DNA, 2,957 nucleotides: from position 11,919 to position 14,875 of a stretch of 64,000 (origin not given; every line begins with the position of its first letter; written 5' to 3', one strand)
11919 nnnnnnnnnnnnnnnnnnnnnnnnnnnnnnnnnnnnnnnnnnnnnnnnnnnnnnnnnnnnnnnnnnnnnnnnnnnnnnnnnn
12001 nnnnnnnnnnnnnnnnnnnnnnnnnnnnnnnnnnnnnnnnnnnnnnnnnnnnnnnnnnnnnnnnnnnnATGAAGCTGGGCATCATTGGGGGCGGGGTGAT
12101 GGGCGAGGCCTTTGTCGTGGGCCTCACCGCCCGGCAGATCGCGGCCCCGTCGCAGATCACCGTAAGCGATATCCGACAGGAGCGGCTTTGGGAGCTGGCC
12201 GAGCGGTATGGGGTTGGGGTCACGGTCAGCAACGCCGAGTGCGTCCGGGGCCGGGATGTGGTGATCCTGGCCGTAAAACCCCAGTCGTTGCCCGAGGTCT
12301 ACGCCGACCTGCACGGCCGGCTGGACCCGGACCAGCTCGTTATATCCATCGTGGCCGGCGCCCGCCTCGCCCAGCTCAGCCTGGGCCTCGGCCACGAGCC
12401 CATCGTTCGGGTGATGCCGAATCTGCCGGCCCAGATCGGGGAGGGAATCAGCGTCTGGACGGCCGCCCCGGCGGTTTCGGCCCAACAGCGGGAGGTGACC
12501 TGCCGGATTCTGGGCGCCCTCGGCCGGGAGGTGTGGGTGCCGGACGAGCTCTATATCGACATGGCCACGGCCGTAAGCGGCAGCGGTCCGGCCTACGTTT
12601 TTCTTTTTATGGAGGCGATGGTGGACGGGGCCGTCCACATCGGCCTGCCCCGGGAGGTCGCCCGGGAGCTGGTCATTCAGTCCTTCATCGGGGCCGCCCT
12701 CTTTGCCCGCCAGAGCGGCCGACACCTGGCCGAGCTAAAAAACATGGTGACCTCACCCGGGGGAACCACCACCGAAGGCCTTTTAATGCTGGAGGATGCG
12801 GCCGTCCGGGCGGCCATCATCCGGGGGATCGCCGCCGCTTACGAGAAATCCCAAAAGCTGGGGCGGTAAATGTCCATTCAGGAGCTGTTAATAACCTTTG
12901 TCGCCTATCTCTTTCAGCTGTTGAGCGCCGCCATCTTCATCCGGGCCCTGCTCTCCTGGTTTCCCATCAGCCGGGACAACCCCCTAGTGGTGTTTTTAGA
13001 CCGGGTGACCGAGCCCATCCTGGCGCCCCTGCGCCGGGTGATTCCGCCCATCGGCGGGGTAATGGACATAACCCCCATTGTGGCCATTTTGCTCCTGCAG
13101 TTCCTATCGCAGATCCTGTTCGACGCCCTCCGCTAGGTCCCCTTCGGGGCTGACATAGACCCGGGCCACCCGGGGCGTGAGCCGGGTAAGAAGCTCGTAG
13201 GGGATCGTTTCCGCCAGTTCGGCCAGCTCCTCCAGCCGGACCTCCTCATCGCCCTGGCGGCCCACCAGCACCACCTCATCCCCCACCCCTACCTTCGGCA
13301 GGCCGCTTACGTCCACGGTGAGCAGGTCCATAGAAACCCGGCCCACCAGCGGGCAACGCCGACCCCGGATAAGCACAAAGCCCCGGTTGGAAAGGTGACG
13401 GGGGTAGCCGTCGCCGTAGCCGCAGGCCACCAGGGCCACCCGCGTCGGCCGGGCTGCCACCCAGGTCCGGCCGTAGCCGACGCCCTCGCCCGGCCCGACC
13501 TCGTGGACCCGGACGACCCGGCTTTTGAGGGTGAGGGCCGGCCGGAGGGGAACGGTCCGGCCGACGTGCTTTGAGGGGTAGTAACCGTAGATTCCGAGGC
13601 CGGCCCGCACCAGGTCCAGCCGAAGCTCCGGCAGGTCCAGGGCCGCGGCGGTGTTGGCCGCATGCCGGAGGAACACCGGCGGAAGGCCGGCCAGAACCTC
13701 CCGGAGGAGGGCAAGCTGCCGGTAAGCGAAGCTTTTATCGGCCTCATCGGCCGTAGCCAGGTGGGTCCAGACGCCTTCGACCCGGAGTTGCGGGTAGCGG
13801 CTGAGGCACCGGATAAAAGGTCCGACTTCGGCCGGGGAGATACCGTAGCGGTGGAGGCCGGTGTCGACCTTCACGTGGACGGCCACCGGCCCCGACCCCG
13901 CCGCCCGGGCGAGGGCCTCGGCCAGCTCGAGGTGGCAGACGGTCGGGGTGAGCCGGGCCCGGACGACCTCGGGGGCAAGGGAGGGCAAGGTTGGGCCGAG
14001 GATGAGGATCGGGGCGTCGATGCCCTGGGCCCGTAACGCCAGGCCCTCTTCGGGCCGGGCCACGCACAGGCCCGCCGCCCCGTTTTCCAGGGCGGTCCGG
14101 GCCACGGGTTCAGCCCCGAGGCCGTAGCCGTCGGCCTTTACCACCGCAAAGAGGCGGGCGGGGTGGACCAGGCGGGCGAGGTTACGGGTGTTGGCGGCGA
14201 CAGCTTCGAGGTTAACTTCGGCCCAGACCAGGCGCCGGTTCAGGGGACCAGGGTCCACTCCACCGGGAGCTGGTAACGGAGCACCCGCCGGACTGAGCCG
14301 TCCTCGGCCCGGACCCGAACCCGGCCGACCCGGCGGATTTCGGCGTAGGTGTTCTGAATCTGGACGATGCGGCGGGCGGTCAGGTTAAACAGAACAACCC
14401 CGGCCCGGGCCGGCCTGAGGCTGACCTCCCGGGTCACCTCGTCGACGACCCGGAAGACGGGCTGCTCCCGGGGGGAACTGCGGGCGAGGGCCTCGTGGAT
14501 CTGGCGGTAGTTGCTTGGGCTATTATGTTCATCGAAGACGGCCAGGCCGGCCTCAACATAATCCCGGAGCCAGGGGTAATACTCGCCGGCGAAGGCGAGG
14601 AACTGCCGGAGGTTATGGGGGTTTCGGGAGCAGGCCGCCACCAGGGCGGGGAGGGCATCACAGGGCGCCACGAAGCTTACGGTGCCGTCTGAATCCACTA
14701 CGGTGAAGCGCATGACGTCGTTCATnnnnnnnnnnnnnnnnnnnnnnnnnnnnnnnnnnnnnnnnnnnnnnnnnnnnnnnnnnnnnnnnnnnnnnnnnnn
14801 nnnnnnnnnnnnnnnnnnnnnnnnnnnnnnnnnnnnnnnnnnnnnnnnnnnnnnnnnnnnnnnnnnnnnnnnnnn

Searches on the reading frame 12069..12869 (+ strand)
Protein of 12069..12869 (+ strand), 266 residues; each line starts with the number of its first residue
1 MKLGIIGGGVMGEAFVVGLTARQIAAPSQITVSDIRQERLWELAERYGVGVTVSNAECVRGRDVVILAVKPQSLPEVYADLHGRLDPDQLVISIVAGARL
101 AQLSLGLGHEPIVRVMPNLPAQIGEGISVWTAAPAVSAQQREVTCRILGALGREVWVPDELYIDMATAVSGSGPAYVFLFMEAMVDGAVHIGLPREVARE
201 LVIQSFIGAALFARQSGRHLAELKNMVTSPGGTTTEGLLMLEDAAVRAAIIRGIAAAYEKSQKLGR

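Call 10: search_protein_families(library=pfam, proteins=[window:12069-12869:+])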
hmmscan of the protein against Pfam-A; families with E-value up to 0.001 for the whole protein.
window:12069-12869:+ (266 aa): 3 families
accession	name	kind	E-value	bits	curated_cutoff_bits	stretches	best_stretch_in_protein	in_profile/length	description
PF14748.11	P5CR_dimer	-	9e-38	129.2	25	1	162-264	3-105/105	Pyrroline-5-carboxylate reductase dimerisation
PF03807.23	F420_oxidored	-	2.2e-20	73.5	21.6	1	2-97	1-94/94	NADP oxidoreductase coenzyme F420-dependent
PF03446.21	NAD_binding_2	-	6e-06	26.8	21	1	2-93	1-91/161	NAD binding domain of 6-phosphogluconate dehydrogenase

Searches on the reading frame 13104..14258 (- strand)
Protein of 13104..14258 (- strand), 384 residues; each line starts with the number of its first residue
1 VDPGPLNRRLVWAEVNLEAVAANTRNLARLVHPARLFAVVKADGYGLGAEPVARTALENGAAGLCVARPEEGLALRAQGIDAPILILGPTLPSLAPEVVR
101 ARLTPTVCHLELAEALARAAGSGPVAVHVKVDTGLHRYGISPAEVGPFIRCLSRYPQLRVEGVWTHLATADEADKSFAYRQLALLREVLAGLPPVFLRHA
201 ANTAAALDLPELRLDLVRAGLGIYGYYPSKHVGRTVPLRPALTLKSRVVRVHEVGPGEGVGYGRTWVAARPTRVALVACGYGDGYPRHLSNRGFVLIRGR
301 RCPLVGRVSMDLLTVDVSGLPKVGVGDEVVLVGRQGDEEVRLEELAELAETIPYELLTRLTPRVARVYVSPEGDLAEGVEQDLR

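Call 10: search_protein_families(library=pfam, proteins=[window:13104-14258:-])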
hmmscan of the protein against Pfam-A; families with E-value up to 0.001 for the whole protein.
window:13104-14258:- (384 aa): 2 families
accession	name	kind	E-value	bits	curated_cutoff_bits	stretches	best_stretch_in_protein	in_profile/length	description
PF01168.26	Ala_racemase_N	-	1.5e-65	221.4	24.1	1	15-228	1-220/220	Alanine racemase, N-terminal domain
PF00842.27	Ala_racemase_C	-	8.4e-50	168.1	25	1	241-368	1-127/127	Alanine racemase, C-terminal domain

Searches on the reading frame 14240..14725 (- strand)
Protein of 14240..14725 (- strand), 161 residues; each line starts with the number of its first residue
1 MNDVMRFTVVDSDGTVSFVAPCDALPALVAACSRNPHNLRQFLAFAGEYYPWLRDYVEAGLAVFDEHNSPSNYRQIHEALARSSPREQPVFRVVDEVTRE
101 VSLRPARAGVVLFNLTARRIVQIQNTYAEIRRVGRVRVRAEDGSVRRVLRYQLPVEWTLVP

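Call 10: search_protein_families(library=pfam, proteins=[window:14240-14725:-])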
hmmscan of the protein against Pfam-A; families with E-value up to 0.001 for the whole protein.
window:14240-14725:- (161 aa): 0 families

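Call 13: find_encoding_contigs(protein=window:14240-14725:-, flank=3000, max_places=6)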
Protein window:14240-14725:- (161 aa): 2 contigs read that carry it; 2 places shown.
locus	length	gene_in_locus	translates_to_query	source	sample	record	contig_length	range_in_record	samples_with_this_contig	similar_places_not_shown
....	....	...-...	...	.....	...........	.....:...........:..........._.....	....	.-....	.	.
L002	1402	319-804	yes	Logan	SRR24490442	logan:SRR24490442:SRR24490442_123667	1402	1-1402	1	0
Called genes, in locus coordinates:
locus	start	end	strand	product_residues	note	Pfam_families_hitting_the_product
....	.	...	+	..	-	?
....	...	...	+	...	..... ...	-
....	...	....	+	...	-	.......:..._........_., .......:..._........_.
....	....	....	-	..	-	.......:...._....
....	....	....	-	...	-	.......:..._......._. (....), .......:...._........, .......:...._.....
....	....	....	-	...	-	?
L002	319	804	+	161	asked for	-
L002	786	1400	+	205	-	?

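Call 14: find_homologous_proteins(query=window:14240-14725:-)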
Query window:14240-14725:- (161 aa): 1017 proteins with E <= 0.001 among 1326 candidates; the best 120 are listed.
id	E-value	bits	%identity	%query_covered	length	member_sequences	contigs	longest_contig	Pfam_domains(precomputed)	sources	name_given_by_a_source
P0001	2.7e-91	321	90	100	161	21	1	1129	-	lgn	-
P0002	6.4e-57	210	65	100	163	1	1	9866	-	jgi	jgi:hypothetical protein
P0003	2.0e-56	208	65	100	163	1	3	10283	-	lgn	-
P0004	2.3e-55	205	61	98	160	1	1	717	-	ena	-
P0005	3.7e-55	204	60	99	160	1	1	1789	-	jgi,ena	-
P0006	1.2e-54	202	61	100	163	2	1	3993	-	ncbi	-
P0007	4.6e-54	201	63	100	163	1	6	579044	-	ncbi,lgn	-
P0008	8.8e-54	200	62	99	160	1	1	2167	-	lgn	-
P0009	9.9e-54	199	60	100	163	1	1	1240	-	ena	-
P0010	1.3e-53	199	63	100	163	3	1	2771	-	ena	-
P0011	1.8e-53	199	59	99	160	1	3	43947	-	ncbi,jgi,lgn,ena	ncbi:MAG TPA: hypothetical protein VIN09_11770 [Chloroflexota bacterium]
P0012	2.1e-53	198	61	100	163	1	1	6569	-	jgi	-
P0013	2.5e-53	198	64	98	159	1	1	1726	-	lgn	-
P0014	2.6e-53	198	62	100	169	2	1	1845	-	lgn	-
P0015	2.8e-53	198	61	98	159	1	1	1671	-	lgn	-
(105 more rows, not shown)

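Call 16: find_encoding_contigs(protein=P0001, flank=3000, max_places=10)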
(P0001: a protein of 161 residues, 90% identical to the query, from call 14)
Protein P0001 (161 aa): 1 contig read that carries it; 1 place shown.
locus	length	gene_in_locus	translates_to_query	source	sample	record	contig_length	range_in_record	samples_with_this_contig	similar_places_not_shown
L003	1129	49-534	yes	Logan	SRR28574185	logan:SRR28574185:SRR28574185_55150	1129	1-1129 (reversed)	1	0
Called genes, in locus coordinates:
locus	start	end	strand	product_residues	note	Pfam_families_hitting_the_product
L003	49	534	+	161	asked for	-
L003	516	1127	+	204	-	?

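Call 18: find_related_loci(query=A3, collection=genome_contigs, flank=3000)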
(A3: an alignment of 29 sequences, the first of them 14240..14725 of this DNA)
Query A3 (161 aa) in genome_contigs; peptide patterns used: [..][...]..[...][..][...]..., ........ (x = any residue, [..] = any of these).
273 stretches matched a pattern; 213 encode a relative of the query (tblastn E <= 1e-3); the best 80 are kept; 80 distinct loci.
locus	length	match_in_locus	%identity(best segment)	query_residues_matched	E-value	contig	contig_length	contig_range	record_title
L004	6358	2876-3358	96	1-161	1e-101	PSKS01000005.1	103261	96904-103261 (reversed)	MAG: Chloroflexota bacterium isolate ERB_22_2 NODE_47_length_103261_cov_2.894175, whole genome shotgun sequence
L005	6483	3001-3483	95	1-161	4e-94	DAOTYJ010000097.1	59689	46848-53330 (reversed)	MAG TPA_asm: Dehalococcoidia bacterium isolate H24_334 k119_1015412, whole genome shotgun sequence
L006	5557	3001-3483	94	1-161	1e-93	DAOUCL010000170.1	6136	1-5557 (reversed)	MAG TPA_asm: Dehalococcoidia bacterium isolate H81_820 392964, whole genome shotgun sequence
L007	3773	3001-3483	91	1-161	6e-88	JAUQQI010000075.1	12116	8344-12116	MAG: Chloroflexota bacterium isolate QQ.bins.59.201705 NODE_6128_length_12116_cov_0.911252, whole genome shotgun sequenc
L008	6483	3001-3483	58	1-161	3e-59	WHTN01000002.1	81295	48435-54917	MAG: Dehalococcoidia bacterium isolate Dino_bin38 NODE_291_length_81295_cov_2.03545, whole genome shotgun sequence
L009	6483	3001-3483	60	1-161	4e-59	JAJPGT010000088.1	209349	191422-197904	MAG: Proteobacteria bacterium isolate Centralia_MAG_106 k107_18246296, whole genome shotgun sequence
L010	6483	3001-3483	61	1-161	2e-58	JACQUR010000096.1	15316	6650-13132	MAG: Chloroflexi bacterium isolate NC_groundwater_1442_Ag_S-0.65um_69_44 S_p65_S5_coassembly_k141_1059330, whole genome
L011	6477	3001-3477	59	3-161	6e-58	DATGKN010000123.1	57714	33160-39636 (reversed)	MAG TPA_asm: Chloroflexota bacterium isolate SMAG_U9860 k141_355621, whole genome shotgun sequence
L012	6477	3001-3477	59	3-161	6e-58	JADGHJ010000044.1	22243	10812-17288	MAG: Chloroflexota bacterium isolate HOG27 NODE_1243_length_22243_cov_17.217892, whole genome shotgun sequence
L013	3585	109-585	60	3-161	1e-57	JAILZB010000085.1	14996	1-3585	MAG: Chloroflexota bacterium isolate HOT.Cluster.3 Contig85, whole genome shotgun sequence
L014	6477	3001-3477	58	3-161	7e-57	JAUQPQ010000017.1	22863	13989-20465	MAG: Chloroflexota bacterium isolate JZ-1.bins.128.201901 NODE_1613_length_22863_cov_4.708172, whole genome shotgun sequ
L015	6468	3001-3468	59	3-161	1e-56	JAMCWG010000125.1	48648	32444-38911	MAG: Chloroflexota bacterium isolate FK_Sedi_B_Bin.63 NODE_1823_length_48648_cov_3.43519, whole genome shotgun sequence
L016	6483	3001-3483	60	1-161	2e-56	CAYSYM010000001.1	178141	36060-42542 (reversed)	MAG TPA_asm: uncultured Chloroflexota bacterium isolate SRP093762_co1_128 genome assembly, contig: NODE_34_length_178141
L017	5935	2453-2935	61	3-161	4e-56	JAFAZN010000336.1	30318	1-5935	MAG: Chloroflexota bacterium isolate CP_BM_RX_R9_6 BM_RX_R9_k147_3225612, whole genome shotgun sequence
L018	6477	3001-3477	55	3-161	2e-56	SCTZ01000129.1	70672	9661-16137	MAG: Chloroflexota bacterium isolate FW602_bin.16 FW602_bin.16-70289, whole genome shotgun sequence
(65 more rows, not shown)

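Call 25: list_cluster_members(proteins=[window:14240-14725:-])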
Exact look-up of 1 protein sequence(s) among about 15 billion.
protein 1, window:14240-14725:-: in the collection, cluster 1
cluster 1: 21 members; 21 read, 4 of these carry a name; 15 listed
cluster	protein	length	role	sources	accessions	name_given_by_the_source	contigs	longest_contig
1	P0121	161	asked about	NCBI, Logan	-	-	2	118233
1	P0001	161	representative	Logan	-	-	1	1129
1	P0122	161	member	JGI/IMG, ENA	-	hypothetical protein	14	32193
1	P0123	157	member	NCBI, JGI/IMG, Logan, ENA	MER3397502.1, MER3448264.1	MAG: hypothetical protein C4315_00325 [Chloroflexota bacterium]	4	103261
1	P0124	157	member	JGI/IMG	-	hypothetical protein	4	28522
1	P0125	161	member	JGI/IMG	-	hypothetical protein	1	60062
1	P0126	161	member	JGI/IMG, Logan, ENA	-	-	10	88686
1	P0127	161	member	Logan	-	-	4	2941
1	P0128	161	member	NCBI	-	-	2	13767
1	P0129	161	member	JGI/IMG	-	-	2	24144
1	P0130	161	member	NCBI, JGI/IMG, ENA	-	-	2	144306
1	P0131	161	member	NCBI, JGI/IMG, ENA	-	-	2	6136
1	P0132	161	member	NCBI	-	-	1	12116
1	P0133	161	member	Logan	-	-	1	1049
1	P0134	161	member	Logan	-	-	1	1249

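Call 28: find_encoding_contigs(protein=P0127, flank=1500, max_places=6)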
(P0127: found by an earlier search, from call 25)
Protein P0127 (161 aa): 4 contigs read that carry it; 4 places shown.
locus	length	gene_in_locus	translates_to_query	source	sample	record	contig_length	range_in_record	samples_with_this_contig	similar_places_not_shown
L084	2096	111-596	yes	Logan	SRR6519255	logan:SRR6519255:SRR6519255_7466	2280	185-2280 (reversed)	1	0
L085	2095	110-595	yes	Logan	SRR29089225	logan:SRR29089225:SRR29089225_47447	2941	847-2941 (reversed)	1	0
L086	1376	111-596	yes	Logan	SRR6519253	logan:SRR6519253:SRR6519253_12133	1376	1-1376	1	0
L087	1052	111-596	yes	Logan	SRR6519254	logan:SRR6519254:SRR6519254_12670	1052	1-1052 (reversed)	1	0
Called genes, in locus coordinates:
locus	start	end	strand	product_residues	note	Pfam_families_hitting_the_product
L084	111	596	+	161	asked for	-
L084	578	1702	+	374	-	PF01168:Ala_racemase_N, PF00842:Ala_racemase_C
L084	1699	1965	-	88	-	PF02325:CCB3_YggT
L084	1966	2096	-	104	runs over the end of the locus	?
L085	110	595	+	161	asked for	-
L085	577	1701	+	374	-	PF01168:Ala_racemase_N, PF00842:Ala_racemase_C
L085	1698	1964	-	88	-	PF02325:CCB3_YggT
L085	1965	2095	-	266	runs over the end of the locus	PF03446:NAD_binding_2 (weak), PF03807:F420_oxidored, PF14748:P5CR_dimer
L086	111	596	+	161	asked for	-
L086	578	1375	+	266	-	?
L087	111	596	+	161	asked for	-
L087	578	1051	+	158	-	?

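Call 29: find_encoding_contigs(protein=P0129, flank=1500, max_places=6)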
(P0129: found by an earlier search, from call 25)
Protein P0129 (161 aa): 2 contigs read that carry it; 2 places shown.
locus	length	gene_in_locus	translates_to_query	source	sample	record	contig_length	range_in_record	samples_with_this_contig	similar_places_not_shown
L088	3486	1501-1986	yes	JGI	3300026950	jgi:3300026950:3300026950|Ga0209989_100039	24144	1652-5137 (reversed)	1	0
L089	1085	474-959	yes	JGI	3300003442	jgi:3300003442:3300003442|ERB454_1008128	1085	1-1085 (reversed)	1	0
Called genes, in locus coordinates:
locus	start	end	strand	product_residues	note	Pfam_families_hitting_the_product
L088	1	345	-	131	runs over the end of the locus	-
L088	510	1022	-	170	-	PF00486:Trans_reg_C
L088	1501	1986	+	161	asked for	-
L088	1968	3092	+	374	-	PF01168:Ala_racemase_N, PF00842:Ala_racemase_C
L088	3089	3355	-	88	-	PF02325:CCB3_YggT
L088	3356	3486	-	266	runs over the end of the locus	PF03446:NAD_binding_2 (weak), PF03807:F420_oxidored, PF14748:P5CR_dimer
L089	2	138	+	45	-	?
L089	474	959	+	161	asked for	-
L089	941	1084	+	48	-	?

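Call 30: find_encoding_contigs(protein=P0122, flank=1500, max_places=10)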
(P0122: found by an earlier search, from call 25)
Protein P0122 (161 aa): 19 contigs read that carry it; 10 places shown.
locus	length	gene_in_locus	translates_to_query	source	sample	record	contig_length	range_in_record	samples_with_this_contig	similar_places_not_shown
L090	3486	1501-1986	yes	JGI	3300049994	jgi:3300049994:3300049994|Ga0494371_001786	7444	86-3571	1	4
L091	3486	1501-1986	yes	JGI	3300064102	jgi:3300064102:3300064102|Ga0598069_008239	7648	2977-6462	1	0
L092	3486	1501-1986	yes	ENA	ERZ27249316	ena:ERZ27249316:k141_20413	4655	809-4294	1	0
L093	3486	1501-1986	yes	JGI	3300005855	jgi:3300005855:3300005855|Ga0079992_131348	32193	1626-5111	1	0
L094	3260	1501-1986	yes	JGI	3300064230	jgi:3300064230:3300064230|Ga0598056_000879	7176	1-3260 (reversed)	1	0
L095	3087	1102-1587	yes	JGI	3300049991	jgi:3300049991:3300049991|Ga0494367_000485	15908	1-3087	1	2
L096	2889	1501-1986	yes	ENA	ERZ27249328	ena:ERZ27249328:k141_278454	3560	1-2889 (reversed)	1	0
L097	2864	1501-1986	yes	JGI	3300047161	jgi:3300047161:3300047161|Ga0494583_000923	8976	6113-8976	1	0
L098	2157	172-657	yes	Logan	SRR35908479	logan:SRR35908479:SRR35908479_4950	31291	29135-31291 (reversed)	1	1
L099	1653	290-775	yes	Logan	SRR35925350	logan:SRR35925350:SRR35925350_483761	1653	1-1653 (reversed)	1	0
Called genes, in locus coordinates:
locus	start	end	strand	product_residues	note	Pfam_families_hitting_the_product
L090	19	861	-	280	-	-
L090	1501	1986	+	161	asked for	-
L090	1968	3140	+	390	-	PF01168:Ala_racemase_N, PF00842:Ala_racemase_C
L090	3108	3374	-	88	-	PF02325:CCB3_YggT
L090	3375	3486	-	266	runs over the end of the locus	PF03446:NAD_binding_2 (faint), PF03807:F420_oxidored, PF14748:P5CR_dimer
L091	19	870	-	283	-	-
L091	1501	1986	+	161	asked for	-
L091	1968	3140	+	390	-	PF01168:Ala_racemase_N, PF00842:Ala_racemase_C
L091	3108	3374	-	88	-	PF02325:CCB3_YggT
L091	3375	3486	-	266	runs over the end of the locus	PF03446:NAD_binding_2 (faint), PF03807:F420_oxidored, PF14748:P5CR_dimer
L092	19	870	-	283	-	-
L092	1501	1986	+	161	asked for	-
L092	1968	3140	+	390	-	PF01168:Ala_racemase_N, PF00842:Ala_racemase_C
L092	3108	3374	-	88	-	PF02325:CCB3_YggT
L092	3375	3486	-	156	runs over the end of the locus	?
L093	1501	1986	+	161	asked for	-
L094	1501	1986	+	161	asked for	-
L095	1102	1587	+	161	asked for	-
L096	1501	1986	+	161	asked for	-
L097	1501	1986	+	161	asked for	-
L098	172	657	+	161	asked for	-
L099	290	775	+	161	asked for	-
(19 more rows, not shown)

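Call 51: search_protein_families(library=ncbifam, proteins=[window:14240-14725:-], max_evalue=0.1)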
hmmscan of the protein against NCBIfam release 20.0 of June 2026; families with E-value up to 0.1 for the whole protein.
window:14240-14725:- (161 aa): 0 families

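Call 52: search_solved_structures(query=A3, max_evalue=1)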
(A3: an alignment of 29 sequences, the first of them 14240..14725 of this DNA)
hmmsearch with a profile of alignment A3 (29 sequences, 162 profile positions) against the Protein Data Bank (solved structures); distinct sequences matched with E-value up to 1: 1.
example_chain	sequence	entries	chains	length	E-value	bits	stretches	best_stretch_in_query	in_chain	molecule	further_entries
5n77_A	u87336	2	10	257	0.28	14.2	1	77-137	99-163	Magnesium transport protein CorA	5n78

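Call 57: predict_structure(alignment_id=A3)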
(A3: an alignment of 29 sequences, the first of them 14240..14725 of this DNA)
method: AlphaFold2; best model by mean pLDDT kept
length: 161 residues; sequences in the alignment: 29
mean_pLDDT: 94.1   pTM: 0.89
mean pLDDT of the five models: 94.1, 93.9, 92.1, 92.0, 91.3
residues with pLDDT >= 90: 136; 70-90: 23; 50-70: 1; < 50: 1
segments of 3 or more residues with pLDDT < 50: none
pLDDT, mean of each block of 10 residues (from residue 1): 89 98 96 98 97 95 92 91 91 96 94 98 91 94 89 97 86
secondary structure, 60 per line:
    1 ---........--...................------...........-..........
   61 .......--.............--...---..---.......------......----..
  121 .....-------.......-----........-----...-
elements in order: E4-11 E14-21 H22-32 H39-49 H51-67 H70-82 H96-102 E109-114 E119-125 E133-139 E145-152 E158-160

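Call 60: fold_search(model_id=the predicted structure, library=pdb)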
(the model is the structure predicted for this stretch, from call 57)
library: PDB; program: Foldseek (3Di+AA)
matches with E <= 10: 80; with E <= 0.001: 0
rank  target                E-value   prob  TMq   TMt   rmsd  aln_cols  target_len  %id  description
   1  7e7h_B                1.8e+00  0.01  0.12  0.05  23.0       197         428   12  Crystal Structure of a pseudooxynicotine amine oxidase Pnao from Pseudomonas putida S16 (released 2022-03-02)
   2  5uut_A                2.2e+00  0.06  0.12  0.06  14.1        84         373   12  N-myristoyltransferase 1 (NMT) bound to myristoyl-CoA (released 2018-01-17)
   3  8pa0_B                2.3e+00  0.12  0.11  0.21   4.1        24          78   33  cvHsp (HspB7) C131S alpha-crystallin domain - filamin C (FLNC) domain 24 complex (released 2024-10-16)
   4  8rha_C                2.5e+00  0.11  0.10  0.21   4.6        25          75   32  HSPB7ACD C131S (released 2024-10-16)
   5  6zu0_F                2.5e+00  0.08  0.19  0.09   9.1        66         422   17  Crystal structure of citrate synthase (GltA) from Pseudomonas aeruginosa (released 2021-07-28)
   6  8rha_A                3.2e+00  0.09  0.10  0.20   4.7        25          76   32  HSPB7ACD C131S (released 2024-10-16)
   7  8rha_B                3.6e+00  0.08  0.10  0.20   4.5        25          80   32  HSPB7ACD C131S (released 2024-10-16)
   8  3uqa                  3.6e+00  0.06  0.15  0.13   3.2        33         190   18  Crystal structure of a SMT fusion Peptidyl-prolyl cis-trans isomerase with surface mutation A54E from Burkholderia pseud (released 2011-12-07)
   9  6zu0_E                3.6e+00  0.06  0.19  0.09   8.6        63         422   19  Crystal structure of citrate synthase (GltA) from Pseudomonas aeruginosa (released 2021-07-28)
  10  5uut_B                3.6e+00  0.04  0.13  0.06  13.7        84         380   12  N-myristoyltransferase 1 (NMT) bound to myristoyl-CoA (released 2018-01-17)
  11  7sbi_A                3.6e+00  0.04  0.15  0.15   4.8        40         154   22  Tandem diubiquitin-like domain from chicken 2'-5'-oligoadenylate synthetase-like protein (released 2022-01-12)
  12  7sbi_B                3.6e+00  0.04  0.14  0.15   4.8        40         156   22  Tandem diubiquitin-like domain from chicken 2'-5'-oligoadenylate synthetase-like protein (released 2022-01-12)
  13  1a7b_A                4.1e+00  0.06  0.13  0.21   5.0        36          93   14  ENGINEERING A MISFOLDED FORM OF CD2 (released 1998-06-17)
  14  1ryj_MODEL_1_A        4.1e+00  0.06  0.12  0.26   1.9        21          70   33  Solution NMR Structure of Protein Mth1743 from Methanobacterium thermoautotrophicum. Ontario Centre for Struct (released 2004-02-24)
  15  5d6j_B                4.1e+00  0.04  0.15  0.27   5.4        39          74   18  Crystal structure of a mycobacterial protein (released 2016-03-02)
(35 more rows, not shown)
